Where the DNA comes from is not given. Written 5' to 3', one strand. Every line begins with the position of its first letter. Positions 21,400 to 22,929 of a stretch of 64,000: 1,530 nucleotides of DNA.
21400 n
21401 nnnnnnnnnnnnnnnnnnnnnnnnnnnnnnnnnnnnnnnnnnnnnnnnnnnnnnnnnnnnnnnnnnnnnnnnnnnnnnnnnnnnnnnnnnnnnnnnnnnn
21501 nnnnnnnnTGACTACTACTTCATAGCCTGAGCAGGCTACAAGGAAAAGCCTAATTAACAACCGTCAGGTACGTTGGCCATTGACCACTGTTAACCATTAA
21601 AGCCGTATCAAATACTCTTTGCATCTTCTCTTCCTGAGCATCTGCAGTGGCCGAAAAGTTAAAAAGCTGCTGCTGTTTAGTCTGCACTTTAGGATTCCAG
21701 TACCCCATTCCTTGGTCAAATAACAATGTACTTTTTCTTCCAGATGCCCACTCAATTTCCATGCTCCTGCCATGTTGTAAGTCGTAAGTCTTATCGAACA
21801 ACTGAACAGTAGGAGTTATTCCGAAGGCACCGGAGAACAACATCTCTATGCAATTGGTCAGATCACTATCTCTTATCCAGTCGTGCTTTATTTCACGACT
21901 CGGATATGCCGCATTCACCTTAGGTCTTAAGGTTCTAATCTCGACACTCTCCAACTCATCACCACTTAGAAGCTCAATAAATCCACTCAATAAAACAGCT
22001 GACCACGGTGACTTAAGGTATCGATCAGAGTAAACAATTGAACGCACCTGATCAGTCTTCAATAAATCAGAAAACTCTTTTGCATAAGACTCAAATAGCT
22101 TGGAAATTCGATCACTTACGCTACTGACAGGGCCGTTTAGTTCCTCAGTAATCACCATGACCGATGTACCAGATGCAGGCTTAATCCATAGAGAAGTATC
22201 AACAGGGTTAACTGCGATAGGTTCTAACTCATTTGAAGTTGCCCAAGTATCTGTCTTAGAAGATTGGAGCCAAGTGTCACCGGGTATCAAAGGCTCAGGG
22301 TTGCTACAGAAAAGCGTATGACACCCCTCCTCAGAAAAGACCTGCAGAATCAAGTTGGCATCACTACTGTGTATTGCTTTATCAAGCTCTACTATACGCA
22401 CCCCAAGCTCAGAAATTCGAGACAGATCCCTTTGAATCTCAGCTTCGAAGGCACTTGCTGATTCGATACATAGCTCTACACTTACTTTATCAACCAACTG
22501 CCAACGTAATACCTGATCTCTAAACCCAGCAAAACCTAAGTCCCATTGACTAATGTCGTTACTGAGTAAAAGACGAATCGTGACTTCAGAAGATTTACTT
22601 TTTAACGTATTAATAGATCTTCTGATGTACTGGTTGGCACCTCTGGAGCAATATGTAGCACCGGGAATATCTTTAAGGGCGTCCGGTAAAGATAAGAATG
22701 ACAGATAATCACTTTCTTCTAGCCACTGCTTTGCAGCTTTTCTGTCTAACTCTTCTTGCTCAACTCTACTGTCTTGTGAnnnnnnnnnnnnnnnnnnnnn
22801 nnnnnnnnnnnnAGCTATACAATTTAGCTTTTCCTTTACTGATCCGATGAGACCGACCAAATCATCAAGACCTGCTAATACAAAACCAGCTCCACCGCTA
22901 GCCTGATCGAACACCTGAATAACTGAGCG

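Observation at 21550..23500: Roughly 650-aa uncharacterised C-terminal region of the giant helicase with an extra Cys cluster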

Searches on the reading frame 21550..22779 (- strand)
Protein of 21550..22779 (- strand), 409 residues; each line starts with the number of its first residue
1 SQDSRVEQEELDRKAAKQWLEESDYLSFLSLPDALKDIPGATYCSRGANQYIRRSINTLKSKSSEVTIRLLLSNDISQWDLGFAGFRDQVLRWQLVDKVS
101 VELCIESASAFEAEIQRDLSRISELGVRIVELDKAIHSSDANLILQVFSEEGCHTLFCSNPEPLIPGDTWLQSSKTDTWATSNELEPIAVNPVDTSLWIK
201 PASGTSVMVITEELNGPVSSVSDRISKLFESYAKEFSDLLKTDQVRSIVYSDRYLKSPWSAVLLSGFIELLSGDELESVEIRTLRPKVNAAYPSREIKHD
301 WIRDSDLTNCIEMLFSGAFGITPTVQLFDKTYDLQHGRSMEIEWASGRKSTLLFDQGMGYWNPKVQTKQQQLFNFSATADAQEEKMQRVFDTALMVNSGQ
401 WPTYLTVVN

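Call 10: search_solved_structures(query=window:21550-22779:-, max_evalue=1, show_alignments=2)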
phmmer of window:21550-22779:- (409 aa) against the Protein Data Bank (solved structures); distinct sequences matched with E-value up to 1: 7.
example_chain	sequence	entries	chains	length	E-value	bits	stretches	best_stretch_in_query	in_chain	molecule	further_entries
9tu7_Y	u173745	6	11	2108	3.6e-09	39.3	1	142-386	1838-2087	DEAD/DEAH box helicase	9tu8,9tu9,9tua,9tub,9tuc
1f8w_A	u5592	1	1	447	0.13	14.4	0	12-75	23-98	NADH PEROXIDASE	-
1nhp_A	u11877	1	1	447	0.14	14.2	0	12-75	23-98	NADH PEROXIDASE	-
1joa_A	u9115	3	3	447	0.15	14.2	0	12-75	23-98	NADH PEROXIDASE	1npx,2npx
1nhq_A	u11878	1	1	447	0.16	14.1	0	12-75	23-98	NADH PEROXIDASE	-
1nhs_A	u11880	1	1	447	0.43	12.6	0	12-75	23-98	NADH PEROXIDASE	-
1nhr_A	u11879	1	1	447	0.56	12.3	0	13-75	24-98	NADH PEROXIDASE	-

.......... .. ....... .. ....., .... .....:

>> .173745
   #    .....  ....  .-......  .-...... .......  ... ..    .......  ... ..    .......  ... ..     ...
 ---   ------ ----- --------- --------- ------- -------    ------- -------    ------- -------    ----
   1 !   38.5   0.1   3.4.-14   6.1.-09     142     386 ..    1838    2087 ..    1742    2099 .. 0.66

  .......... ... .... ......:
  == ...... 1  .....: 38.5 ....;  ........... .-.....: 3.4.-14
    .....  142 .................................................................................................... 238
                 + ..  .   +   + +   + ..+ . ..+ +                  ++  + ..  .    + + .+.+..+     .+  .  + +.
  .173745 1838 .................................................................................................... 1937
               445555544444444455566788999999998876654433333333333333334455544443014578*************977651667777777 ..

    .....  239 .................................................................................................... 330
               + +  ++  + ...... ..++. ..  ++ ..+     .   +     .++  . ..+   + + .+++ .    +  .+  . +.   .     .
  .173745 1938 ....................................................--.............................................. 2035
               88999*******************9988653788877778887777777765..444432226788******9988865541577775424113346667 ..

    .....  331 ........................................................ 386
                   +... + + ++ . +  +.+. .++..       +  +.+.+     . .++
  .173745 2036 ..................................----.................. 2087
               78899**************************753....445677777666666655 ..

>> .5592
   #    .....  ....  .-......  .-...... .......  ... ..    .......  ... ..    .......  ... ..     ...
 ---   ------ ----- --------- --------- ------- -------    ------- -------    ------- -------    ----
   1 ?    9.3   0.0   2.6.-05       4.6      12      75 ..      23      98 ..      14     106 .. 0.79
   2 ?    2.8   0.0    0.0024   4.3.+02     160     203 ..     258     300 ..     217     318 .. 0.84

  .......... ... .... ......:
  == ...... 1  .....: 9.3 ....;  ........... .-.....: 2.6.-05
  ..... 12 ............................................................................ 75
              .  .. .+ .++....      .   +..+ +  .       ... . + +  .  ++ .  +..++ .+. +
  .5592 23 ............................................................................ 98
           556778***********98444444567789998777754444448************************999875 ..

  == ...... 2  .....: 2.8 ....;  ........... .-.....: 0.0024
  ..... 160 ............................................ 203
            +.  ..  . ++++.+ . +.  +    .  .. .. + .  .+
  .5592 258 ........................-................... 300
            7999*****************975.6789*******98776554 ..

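Call 16: find_homologous_proteins(query=window:21550-22779:-, max_evalue=0.001)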
Query window:21550-22779:- (409 aa): 24 proteins with E <= 0.001 among 4261 candidates.
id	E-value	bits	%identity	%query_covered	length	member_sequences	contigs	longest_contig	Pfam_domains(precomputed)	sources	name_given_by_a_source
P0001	4.5e-98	347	40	100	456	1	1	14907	-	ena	-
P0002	5.1e-98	347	43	99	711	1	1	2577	PF09369.16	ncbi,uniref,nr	ncbi:DUF1998 domain-containing protein [Sansalvadorimonas verongulae]|uniref:DUF1998 domain-containi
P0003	3.6e-95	337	39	100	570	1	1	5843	PF09369.16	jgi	jgi:hypothetical protein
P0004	8.7e-92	326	50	74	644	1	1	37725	PF09369.16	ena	-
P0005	5.3e-87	310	36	100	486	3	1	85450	PF09369.16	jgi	jgi:DEAD/DEAH box helicase domain-containing protein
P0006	5.2e-86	307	37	100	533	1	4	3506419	PF09369.16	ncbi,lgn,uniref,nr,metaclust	ncbi:hypothetical protein Lqui_1812 [Legionella quinlivanii]|uniref:MrfA-like Zn-binding domain-cont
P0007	8.7e-86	306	36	100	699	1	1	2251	PF09369.16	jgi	jgi:DNA-directed RNA polymerase subunit RPC12/RpoP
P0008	2.2e-82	295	37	100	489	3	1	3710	PF09369.16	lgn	-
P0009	4.0e-79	284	35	94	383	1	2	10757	-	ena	-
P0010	3.4e-77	278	40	83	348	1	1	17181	-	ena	-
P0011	1.3e-76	276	99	32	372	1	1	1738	PF27201.1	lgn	-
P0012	8.8e-73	264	36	90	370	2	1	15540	-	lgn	-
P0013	3.0e-70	255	34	85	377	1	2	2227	-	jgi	jgi:DEAD/DEAH box helicase domain-containing protein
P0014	4.7e-57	212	34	78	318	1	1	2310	-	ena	-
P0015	8.2e-57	211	39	69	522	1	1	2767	PF09369.16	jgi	jgi:hypothetical protein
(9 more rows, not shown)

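Call 26: predict_structure(alignment_id=A1)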
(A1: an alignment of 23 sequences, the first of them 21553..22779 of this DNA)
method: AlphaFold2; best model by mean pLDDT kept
length: 409 residues; sequences in the alignment: 23
mean_pLDDT: 85.1   pTM: 0.56
mean pLDDT of the five models: 85.1, 84.3, 84.2, 84.0, 83.7
residues with pLDDT >= 90: 145; 70-90: 227; 50-70: 35; < 50: 2
segments of 3 or more residues with pLDDT < 50: none
pLDDT, mean of each block of 10 residues (from residue 1): 63 78 73 87 87 93 94 87 82 88 90 83 87 68 93 93 86 83 92 82 71 89 93 90 94 85 91 92 80 78 88 88 91 74 92 79 83 86 88 83 80
secondary structure, 60 per line:
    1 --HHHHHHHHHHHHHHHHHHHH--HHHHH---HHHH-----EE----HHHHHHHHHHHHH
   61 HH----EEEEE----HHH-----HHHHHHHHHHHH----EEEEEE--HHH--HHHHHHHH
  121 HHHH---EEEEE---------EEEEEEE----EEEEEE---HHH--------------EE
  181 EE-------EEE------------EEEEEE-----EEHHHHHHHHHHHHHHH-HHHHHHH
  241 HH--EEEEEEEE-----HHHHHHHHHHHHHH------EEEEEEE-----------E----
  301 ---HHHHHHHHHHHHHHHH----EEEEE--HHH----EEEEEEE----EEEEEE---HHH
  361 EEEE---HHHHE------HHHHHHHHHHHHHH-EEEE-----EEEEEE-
elements in order: H3-22 H25-29 H33-36 H48-62 E67-71 H84-95 E100-105 H113-124 E128-132 E142-148 E153-158 E179-182 E190-192 E205-210 H218-232 H234-242 E245-252 H258-271 E278-284 H304-319 E324-328 E338-344 E349-354 E361-364 H368-371 H379-392 E394-397 E403-408

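Call 28: fold_search(model_id=the predicted structure, library=pdb)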
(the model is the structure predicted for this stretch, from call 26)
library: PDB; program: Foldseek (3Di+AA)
matches with E <= 10: 697; with E <= 0.001: 17
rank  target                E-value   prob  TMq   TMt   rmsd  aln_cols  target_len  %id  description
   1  8q1x_B                1.0e-05  1.00  0.24  0.23  18.9       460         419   12  Structural analysis of PLD3 reveals insights into the mechanism of lysosomal 5' exonuclease-mediated nucleic acid degr (released 2023-12-06)
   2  9vbg_A                1.2e-05  0.99  0.23  0.23  19.2       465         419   11  Cryo-EM structure of human PLD3 apo form (released 2025-12-24)
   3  8q1k_B                2.8e-05  0.99  0.23  0.23  18.4       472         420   11  Structural analysis of PLD3 reveals insights into the mechanism of lysosomal 5' exonuclease-mediated nucleic acid degr (released 2023-12-06)
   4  8q1k_A                2.8e-05  0.97  0.21  0.20  19.4       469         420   11  Structural analysis of PLD3 reveals insights into the mechanism of lysosomal 5' exonuclease-mediated nucleic acid degr (released 2023-12-06)
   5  8q1x_A                4.2e-05  0.97  0.22  0.22  18.9       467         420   12  Structural analysis of PLD3 reveals insights into the mechanism of lysosomal 5' exonuclease-mediated nucleic acid degr (released 2023-12-06)
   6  8s86_A                5.0e-05  0.98  0.23  0.24  17.4       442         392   10  human PLD3 homodimer structure (released 2024-05-15)
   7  8v07_C                5.3e-05  0.97  0.23  0.23  18.4       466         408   10  Crystal structure of mouse PLD3 co-crystallized with 5'Pi-ssDNA for 30 days (released 2024-03-13)
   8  8v06_A                5.3e-05  0.95  0.21  0.21  19.1       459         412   10  Crystal structure of mouse PLD3 co-crystallized with 5'Pi-ssDNA for 9 days (released 2024-03-13)
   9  4a5z_B                1.3e-04  1.00  0.28  0.63   6.1       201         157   16  Structures of MITD1 (released 2012-11-14)
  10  4a5z_A                2.3e-04  1.00  0.27  0.61   6.7       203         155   17  Structures of MITD1 (released 2012-11-14)
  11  8v05_A                2.3e-04  0.93  0.23  0.22  19.3       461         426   11  Crystal structure of mouse PLD3 (released 2024-03-13)
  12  8v08_A                2.5e-04  0.95  0.24  0.25  18.8       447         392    9  Crystal structure of human PLD4 co-crystallized with 5'Pi-ssDNA (released 2024-03-13)
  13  2ymb_D                2.6e-04  1.00  0.28  0.46   6.5       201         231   14  Structures of MITD1 (released 2012-10-24)
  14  8v07_D                2.6e-04  0.94  0.24  0.24  17.8       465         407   10  Crystal structure of mouse PLD3 co-crystallized with 5'Pi-ssDNA for 30 days (released 2024-03-13)
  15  3sq7_D                3.0e-04  0.60  0.18  0.17  20.9       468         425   11  Crystal Structure Analysis of the Yeast Tyrosyl-DNA Phosphodiesterase H432N_Glu Mutant (released 2011-12-28)
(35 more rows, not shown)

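Call 38: search_protein_families(library=ncbifam, proteins=[window:21553-22779:-], max_evalue=0.01)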
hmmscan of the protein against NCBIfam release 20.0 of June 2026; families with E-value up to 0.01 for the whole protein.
window:21553-22779:- (409 aa): 0 families

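Call 39: search_protein_families(library=pfam, proteins=[window:21553-22779:-], max_evalue=10)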
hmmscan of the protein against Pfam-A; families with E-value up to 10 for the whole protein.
window:21553-22779:- (409 aa): 0 families

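Call 41: search_protein_representatives(alignment_id=A1)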
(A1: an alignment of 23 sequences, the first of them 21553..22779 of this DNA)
Query: 23 sequences, 530 profile positions. Proteins with E-value up to 0.001 (for the whole library): 1243; up to 1e-10: 789; up to 1e-30: 344. The best 150 are listed.
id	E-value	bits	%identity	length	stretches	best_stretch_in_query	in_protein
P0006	2.9e-238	808.2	-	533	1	5-529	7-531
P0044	1.6e-218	743.0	-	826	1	2-528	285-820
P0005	8.8e-217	737.3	-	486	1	33-530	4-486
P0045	2.2e-170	584.2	-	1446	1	2-528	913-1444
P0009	1.0e-169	582.0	-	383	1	148-529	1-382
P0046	3.5e-162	557.1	-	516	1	17-527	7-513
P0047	1.8e-152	525.1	-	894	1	4-528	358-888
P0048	4.2e-151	520.6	-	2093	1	3-527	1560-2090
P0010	4.2e-151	520.6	-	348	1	186-528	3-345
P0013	1.4e-148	512.2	-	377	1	164-529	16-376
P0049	4.0e-134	464.5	-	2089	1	4-527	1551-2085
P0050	4.0e-130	451.3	-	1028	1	5-527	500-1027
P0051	4.9e-106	371.8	-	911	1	3-523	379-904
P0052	3.5e-105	369.0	-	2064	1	4-528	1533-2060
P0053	5.0e-104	365.2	-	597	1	3-527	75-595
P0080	7.5e-66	239.2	-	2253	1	10-511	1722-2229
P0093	3.3e-58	214.0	-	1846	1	29-528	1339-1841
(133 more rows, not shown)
